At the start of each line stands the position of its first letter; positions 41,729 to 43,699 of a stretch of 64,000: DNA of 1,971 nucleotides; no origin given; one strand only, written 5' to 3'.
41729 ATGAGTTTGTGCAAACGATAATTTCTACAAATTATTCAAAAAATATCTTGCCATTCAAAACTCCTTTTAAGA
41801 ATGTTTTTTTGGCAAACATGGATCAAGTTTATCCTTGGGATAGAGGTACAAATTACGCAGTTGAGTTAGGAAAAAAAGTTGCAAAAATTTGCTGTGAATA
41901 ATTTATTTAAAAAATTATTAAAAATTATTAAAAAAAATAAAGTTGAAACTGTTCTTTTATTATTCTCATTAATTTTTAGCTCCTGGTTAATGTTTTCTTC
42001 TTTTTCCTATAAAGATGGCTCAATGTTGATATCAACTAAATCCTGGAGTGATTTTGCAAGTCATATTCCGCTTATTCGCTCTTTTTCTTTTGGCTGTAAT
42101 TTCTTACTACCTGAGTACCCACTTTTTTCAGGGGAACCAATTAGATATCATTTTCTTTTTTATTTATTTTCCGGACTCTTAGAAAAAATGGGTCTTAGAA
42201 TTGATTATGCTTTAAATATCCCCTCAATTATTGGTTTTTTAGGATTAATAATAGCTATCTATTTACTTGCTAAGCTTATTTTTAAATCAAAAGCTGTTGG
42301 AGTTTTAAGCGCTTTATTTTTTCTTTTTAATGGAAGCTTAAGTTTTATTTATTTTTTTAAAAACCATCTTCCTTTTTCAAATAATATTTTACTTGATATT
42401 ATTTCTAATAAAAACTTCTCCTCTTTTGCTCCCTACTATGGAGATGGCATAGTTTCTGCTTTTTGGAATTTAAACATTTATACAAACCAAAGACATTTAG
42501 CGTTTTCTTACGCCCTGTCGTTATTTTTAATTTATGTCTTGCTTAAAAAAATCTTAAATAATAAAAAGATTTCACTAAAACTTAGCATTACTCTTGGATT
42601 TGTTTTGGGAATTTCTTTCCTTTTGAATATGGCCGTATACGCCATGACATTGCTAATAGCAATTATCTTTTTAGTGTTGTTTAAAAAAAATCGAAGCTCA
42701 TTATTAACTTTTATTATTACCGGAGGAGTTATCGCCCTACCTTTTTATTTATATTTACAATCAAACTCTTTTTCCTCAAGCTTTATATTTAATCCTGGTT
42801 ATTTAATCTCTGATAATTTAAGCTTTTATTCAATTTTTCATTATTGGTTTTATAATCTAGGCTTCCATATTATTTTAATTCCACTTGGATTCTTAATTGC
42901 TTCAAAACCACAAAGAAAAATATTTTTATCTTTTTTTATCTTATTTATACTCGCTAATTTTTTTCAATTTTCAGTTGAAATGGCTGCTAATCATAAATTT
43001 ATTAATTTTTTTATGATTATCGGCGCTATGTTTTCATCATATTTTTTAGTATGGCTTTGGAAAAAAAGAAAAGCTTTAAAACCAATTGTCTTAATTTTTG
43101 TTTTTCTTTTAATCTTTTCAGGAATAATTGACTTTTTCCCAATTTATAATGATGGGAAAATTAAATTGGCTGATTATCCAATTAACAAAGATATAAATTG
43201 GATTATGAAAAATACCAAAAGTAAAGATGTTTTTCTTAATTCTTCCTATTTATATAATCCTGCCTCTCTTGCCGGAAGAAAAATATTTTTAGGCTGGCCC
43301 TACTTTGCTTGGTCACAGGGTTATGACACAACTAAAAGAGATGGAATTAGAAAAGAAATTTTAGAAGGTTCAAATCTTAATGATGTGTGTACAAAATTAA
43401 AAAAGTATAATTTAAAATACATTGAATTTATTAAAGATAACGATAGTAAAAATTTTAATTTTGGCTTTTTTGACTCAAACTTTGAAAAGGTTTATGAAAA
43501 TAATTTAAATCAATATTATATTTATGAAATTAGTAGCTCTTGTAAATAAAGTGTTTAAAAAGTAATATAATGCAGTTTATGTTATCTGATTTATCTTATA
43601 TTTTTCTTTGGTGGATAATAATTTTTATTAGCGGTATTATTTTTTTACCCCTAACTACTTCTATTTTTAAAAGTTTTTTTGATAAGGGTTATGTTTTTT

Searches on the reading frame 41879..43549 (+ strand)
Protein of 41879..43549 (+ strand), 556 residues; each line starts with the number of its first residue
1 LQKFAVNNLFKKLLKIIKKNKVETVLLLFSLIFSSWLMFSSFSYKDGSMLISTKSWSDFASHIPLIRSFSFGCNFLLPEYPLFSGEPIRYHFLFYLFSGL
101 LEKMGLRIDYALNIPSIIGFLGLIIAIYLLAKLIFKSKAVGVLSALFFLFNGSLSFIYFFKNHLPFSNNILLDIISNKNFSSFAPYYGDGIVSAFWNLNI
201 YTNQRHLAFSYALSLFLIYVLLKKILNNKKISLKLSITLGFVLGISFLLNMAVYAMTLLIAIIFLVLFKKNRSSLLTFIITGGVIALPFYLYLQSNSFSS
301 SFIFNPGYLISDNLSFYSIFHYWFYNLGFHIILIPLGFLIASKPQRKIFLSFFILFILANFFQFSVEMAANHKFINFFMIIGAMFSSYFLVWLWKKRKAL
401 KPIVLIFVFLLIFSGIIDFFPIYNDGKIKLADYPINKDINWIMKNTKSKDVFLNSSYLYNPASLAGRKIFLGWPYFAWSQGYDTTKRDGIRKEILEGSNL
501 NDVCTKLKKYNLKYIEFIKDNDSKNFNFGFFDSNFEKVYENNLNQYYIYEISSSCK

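Call 5: search_protein_families(library=pfam, proteins=[window:41879-43549:+], max_evalue=0.01)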
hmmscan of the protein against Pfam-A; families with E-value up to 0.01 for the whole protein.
window:41879-43549:+ (556 aa): 0 families

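Call 6: search_protein_families(library=ncbifam, proteins=[window:41879-43549:+], max_evalue=0.01)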
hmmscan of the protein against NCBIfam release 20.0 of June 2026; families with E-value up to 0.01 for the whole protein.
window:41879-43549:+ (556 aa): 0 families

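Call 24: search_protein_families(library=pfam, proteins=[window:41879-43549:+], max_evalue=10)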
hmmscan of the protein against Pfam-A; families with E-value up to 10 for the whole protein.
window:41879-43549:+ (556 aa): 0 families

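Call 39: find_homologous_proteins(query=window:41879-43549:+, max_evalue=0.00001)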
Query window:41879-43549:+ (556 aa): 1524 proteins with E <= 0.00001 among 8000 candidates; the best 120 are listed.
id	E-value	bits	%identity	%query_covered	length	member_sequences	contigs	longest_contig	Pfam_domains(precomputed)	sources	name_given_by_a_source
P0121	0.0e+0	1198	100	100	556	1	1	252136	-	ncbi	-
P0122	2.3e-298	1009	84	100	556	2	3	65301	-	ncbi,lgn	-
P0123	3.7e-263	892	75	100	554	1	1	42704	-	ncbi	-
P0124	4.1e-228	777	65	100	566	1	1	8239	-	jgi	jgi:hypothetical protein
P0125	2.7e-217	741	63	99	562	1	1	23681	-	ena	-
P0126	5.0e-216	737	63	99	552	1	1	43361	-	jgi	jgi:hypothetical protein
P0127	8.5e-214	729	64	98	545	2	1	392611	-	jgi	-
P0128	4.2e-210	717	61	100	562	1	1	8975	-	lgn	-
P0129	3.1e-206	704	61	99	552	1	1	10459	-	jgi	jgi:hypothetical protein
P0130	1.4e-203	696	64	93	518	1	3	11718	-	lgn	-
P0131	4.0e-199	681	62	93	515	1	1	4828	-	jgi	jgi:hypothetical protein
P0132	9.1e-197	673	59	98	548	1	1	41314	-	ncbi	-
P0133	4.4e-196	671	60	99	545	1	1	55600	-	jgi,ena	-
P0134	8.7e-196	670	59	98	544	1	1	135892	-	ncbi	-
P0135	1.4e-195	669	60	99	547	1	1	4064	-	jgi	jgi:hypothetical protein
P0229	8.4e-179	614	55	98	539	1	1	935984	PF10060.16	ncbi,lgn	-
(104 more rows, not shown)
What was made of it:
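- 41879..43549 (+): 556-aa GT-C-fold protein, a divergent DUF2298 paralogue. Homologue P0229 hits PF10060 (call 39).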

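Call 46: find_encoding_contigs(protein=P0121, flank=10000, max_places=2)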
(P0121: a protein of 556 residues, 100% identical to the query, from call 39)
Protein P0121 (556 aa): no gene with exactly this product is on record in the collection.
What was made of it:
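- Tried and rejected: A look-up of the window's own contig through P0121 failed (call 46), so I could not walk the 252-kb contig.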

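Call 47: find_encoding_contigs(protein=P0229, flank=10000, max_places=2)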
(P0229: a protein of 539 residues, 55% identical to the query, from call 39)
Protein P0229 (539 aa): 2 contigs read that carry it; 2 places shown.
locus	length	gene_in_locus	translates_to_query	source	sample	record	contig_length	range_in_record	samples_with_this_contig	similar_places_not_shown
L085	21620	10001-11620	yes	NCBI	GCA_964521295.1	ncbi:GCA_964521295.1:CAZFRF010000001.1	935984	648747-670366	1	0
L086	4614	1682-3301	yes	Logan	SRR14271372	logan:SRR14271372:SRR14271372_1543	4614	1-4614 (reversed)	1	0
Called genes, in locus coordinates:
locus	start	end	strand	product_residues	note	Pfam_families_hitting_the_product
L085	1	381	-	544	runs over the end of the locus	PF00118:Cpn60_TCP1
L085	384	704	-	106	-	PF00166:Cpn10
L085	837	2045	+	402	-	PF00801:PKD (weak)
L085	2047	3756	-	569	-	PF00009:GTP_EFTU, PF03144:GTP_EFTU_D2, PF14492:EFG_III (weak), PF00679:EFG_C, PF06421:LepA_C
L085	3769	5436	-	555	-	PF03023:MurJ, PF13440:Polysacc_synt_3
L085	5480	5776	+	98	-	PF01649:Ribosomal_S20p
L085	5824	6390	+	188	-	-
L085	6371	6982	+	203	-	PF04350:PilO, PF10741:T2SSM_b (weak)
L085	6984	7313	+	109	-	-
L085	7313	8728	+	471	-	PF00041:fn3 (weak), PF16656:Pur_ac_phosph_N (weak), PF17936:Big_6 (faint), PF19077:Big_13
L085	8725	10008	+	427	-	PF01266:DAO, PF01593:Amino_oxidase, PF07992:Pyr_redox_2 (faint), PF13450:NAD_binding_8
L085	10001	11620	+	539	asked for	PF10060:DUF2298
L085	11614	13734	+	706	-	PF10060:DUF2298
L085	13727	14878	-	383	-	PF03816:LytR_cpsA_psr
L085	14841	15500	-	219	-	PF00121:TIM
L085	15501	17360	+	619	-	PF00580:UvrD-helicase, PF13245:AAA_19, PF13604:AAA_30 (faint), PF01443:Viral_helicase1 (faint), PF13361:UvrD_C, PF13538:UvrD_C_2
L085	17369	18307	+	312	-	PF02388:FemAB, PF13480:Acetyltransf_6, PF02388:FemAB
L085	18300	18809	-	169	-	PF13489:Methyltransf_23 (faint), PF06325:PrmA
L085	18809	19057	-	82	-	PF10502:Peptidase_S26 (faint)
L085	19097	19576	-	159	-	PF09055:Sod_Ni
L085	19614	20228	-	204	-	PF02589:LUD_dom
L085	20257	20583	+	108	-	PF01638:HxlR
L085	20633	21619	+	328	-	PF00294:PfkB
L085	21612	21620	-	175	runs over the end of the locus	PF00254:FKBP_C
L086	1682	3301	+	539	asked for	PF10060:DUF2298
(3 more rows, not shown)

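Call 53: predict_structure(alignment_id=A2)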
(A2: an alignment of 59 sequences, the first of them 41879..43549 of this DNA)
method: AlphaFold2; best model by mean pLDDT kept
length: 556 residues; sequences in the alignment: 59
mean_pLDDT: 86.7   pTM: 0.88
mean pLDDT of the five models: 86.7, 86.3, 86.4, 83.8, 83.4
residues with pLDDT >= 90: 303; 70-90: 183; 50-70: 61; < 50: 9
segments of 3 or more residues with pLDDT < 50: 84-86
pLDDT, mean of each block of 10 residues (from residue 1): 71 87 95 95 95 85 87 63 53 87 96 96 98 98 94 83 78 86 56 61 88 98 96 98 92 94 97 97 93 66 75 79 88 97 98 93 71 89 98 95 95 88 90 93 93 86 89 61 76 92 92 88 75 95 92 87
secondary structure, 60 per line:
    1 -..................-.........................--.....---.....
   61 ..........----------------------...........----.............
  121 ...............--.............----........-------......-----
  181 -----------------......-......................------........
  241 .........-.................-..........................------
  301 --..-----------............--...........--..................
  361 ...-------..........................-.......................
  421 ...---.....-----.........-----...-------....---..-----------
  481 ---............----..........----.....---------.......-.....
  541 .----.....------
elements in order: H2-19 H21-41 E42-45 E48-52 H56-70 H93-103 H108-135 H138-150 H155-162 H170-175 H198-203 H205-226 H233-249 H251-267 H269-294 H316-327 H330-340 H343-361 H371-396 H398-423 E427-431 H437-445 E451-453 H461-464 H484-495 H500-509 E514-518 H528-534 E536-541 E546-550

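Call 59: fold_search(model_id=the predicted structure, library=pdb)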
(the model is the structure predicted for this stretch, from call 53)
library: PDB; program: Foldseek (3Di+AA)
matches with E <= 10: 308; with E <= 0.001: 18
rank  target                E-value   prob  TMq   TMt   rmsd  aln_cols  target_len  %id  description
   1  7zlh_A                1.3e-08  1.00  0.50  0.43  14.1       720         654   13  Cryo-EM structure of C-mannosyltransferase CeDPY19, in apo state, bound to CMT2-Fab and anti-Fab nanobody (released 2023-01-11)
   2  7zli_A                1.4e-07  1.00  0.48  0.41  14.8       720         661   12  Cryo-EM structure of C-mannosyltransferase CeDPY19, in complex with Dol25-P-Man and bound to CMT2-Fab and anti-Fab nan (released 2023-01-11)
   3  7zlg_A                1.5e-07  1.00  0.44  0.39  13.7       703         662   13  Cryo-EM structure of C-mannosyltransferase CeDPY19, in complex with acceptor peptide and bound to CMT2-Fab and anti-Fa (released 2023-01-11)
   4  6s7t_A                2.3e-07  1.00  0.43  0.35  11.5       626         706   11  Cryo-EM structure of human oligosaccharyltransferase complex OST-B (released 2019-12-18)
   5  8agb_A                3.8e-07  1.00  0.49  0.44  10.9       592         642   11  Structure of yeast oligosaccharylransferase complex with lipid-linked oligosaccharide bound (released 2022-12-07)
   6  8age_A                7.9e-07  1.00  0.44  0.40  10.0       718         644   11  Structure of yeast oligosaccharylransferase complex with acceptor peptide bound (released 2022-12-07)
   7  6ezn_F                1.1e-06  1.00  0.48  0.43  12.2       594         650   12  Cryo-EM structure of the yeast oligosaccharyltransferase (OST) complex (released 2018-01-17)
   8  7oci_F                1.2e-06  1.00  0.52  0.46   9.8       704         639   11  Cryo-EM structure of yeast Ost6p containing oligosaccharyltransferase complex (released 2022-02-16)
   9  9n9j_I                1.8e-06  1.00  0.48  0.40  11.9       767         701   10  Structure of a GRP94 folding intermediate engaged with a CCDC134- and FKBP11-bound secretory translocon (released 2025-11-19)
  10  8b6l_I                2.4e-06  1.00  0.48  0.40  11.1       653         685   11  Subtomogram average of the human Sec61-TRAP-OSTA-translocon (released 2022-12-07)
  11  5gmy_A                2.4e-06  1.00  0.41  0.29  17.2       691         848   12  Crystal structure of the Archaeoglobus fulgidus oligosaccharyltransferase (O29867_ARCFU) tethered with an acceptor pep (released 2017-02-01)
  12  5ogl_A                3.8e-06  1.00  0.42  0.34  13.0       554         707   13  Structure of bacterial oligosaccharyltransferase PglB in complex with an acceptor peptide and an lipid-linked oligosac (released 2017-10-25)
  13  3rce_A                4.0e-06  1.00  0.40  0.34  12.0       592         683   14  Bacterial oligosaccharyltransferase PglB (released 2011-06-15)
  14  7e9s_A                4.1e-06  1.00  0.48  0.33  12.4       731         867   12  Archaeal oligosaccharyltransferase AglB from Archaeoglobus fulgidus in complex with an inhibitory peptide and a dolich (released 2021-09-08)
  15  6gxc_A                5.4e-06  1.00  0.43  0.35  12.9       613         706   12  Bacterial oligosaccharyltransferase PglB in complex with an inhibitory peptide and a reactive lipid-linked oligosaccha (released 2018-11-14)
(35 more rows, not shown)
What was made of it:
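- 41879..43549 (+): The AF2 model has pLDDT 86.7, and the top 20 Foldseek PDB hits are all GT-C enzymes (DPY19, STT3/PglB/AglB, AftA with TM 0.55, ArnT) (calls 53, 59).
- On GT-C fold glycosyltransferases (the five large membrane proteins): 41879-43549: AF2 model with the top 20 Foldseek hits all GT-C (calls 53, 59).
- Checked: 41879-43549 has a predicted GT-C fold (calls 53, 59).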
